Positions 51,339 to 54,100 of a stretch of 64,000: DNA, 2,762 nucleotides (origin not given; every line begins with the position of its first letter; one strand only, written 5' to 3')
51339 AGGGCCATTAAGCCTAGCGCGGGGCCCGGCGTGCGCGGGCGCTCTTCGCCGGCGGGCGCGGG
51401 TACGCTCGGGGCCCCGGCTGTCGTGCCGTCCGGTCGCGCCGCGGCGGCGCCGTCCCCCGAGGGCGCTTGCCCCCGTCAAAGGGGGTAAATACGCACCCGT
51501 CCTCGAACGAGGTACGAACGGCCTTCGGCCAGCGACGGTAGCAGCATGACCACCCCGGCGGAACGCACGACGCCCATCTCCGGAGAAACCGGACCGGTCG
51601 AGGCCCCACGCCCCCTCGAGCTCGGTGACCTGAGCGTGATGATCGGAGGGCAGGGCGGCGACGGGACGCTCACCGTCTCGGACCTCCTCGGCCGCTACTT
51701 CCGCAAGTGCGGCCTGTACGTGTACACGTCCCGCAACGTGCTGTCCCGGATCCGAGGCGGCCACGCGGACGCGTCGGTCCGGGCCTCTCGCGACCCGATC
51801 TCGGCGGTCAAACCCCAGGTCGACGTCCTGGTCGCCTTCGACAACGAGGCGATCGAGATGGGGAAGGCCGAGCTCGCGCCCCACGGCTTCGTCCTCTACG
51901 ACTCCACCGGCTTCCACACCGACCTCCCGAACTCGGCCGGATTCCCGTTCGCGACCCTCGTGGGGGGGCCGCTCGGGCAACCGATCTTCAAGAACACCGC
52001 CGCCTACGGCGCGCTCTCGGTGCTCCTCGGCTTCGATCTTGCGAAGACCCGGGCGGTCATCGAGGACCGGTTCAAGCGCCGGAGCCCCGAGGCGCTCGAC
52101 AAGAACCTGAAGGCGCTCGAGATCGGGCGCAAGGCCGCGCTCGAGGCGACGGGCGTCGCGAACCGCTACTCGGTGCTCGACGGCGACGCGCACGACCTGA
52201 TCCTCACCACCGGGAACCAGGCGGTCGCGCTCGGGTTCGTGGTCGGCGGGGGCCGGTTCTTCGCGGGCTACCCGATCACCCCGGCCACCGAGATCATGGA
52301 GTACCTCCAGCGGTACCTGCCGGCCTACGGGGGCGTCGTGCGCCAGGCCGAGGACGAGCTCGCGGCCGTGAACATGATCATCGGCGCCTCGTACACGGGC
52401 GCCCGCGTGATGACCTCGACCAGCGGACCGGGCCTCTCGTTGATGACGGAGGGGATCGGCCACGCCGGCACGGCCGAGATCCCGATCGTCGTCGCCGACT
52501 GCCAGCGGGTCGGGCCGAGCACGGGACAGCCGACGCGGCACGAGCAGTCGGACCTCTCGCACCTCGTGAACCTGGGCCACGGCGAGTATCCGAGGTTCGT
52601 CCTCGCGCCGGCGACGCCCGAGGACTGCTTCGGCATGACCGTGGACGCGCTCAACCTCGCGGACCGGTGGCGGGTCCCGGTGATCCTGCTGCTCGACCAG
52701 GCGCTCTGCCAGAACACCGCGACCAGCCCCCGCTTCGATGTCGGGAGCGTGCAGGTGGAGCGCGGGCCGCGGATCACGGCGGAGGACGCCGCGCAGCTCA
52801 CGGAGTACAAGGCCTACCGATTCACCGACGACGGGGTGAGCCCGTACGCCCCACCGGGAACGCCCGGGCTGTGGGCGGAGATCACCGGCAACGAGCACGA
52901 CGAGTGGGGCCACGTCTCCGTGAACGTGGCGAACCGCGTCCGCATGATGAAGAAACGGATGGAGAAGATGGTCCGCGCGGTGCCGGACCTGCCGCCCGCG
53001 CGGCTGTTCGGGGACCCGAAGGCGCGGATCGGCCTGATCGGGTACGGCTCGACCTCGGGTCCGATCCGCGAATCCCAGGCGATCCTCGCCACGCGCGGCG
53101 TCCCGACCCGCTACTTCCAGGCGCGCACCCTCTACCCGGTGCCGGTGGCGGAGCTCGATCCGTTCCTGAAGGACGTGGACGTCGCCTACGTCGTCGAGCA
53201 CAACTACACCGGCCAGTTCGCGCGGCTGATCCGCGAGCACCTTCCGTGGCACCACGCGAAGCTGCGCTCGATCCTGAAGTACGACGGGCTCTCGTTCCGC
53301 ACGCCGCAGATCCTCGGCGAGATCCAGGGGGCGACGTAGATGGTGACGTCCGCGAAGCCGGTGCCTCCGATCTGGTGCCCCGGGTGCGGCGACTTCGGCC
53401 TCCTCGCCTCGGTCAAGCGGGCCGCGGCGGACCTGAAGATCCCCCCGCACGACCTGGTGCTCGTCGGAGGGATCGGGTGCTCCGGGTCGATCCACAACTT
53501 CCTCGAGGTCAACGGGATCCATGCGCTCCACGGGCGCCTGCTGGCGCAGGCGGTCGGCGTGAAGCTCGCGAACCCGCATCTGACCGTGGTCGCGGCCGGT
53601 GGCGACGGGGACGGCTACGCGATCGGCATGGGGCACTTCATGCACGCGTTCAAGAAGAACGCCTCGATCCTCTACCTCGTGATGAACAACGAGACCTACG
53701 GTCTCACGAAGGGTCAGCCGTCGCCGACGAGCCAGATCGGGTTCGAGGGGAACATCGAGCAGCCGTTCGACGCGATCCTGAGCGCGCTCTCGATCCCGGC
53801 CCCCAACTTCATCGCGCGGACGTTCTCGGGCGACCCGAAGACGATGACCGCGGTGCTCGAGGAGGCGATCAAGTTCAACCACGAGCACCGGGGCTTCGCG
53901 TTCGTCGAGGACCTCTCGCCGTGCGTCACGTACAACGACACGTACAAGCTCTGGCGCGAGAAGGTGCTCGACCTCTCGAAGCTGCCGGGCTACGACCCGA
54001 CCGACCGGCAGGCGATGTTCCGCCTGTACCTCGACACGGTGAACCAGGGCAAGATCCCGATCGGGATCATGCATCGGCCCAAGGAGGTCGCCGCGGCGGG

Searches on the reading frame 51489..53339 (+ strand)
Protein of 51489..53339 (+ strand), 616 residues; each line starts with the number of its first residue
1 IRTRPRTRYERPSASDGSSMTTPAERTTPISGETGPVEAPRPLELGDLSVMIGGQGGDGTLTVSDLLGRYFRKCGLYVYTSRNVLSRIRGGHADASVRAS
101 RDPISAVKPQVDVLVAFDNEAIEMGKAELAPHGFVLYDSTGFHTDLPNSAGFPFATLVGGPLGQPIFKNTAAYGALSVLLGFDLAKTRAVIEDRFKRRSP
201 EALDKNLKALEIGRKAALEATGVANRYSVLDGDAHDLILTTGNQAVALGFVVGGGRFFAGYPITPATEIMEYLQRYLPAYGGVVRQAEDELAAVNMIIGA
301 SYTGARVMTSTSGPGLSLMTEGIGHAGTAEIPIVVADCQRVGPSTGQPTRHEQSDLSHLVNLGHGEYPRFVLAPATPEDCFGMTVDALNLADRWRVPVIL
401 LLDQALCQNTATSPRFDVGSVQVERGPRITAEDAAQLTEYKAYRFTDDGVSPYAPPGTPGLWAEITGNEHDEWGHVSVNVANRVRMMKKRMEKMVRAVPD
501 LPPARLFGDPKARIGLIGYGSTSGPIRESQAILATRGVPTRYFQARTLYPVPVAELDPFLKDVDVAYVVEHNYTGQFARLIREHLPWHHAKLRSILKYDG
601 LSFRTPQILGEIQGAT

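Call 49: search_protein_families(library=pfam, proteins=[window:51489-53339:+], max_evalue=0.0001)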
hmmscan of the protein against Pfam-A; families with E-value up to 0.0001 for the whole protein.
window:51489-53339:+ (616 aa): 3 families
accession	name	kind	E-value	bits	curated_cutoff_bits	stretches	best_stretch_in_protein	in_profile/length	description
PF01855.24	POR_N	-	1.8e-54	185.4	27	1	255-488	8-230/231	Pyruvate flavodoxin/ferredoxin oxidoreductase, thiamine diP-bdg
PF01558.24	POR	-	2e-28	100.2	27.4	1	56-214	1-172/173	Pyruvate ferredoxin/flavodoxin oxidoreductase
PF17147.9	PFOR_II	-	4.9e-06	27.3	27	1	512-596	1-90/102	Pyruvate:ferredoxin oxidoreductase core domain II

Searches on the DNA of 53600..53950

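Call 62: search_with_rna_model(model_id=R1, source=window, start=53600, end=53950, max_evalue=1, show_alignments=1)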
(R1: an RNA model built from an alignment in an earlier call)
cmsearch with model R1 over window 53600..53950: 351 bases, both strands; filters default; matches with E-value up to 1: 1.
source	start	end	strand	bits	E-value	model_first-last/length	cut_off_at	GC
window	53737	53801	+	24.9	1.8e-05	1-57/57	no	0.68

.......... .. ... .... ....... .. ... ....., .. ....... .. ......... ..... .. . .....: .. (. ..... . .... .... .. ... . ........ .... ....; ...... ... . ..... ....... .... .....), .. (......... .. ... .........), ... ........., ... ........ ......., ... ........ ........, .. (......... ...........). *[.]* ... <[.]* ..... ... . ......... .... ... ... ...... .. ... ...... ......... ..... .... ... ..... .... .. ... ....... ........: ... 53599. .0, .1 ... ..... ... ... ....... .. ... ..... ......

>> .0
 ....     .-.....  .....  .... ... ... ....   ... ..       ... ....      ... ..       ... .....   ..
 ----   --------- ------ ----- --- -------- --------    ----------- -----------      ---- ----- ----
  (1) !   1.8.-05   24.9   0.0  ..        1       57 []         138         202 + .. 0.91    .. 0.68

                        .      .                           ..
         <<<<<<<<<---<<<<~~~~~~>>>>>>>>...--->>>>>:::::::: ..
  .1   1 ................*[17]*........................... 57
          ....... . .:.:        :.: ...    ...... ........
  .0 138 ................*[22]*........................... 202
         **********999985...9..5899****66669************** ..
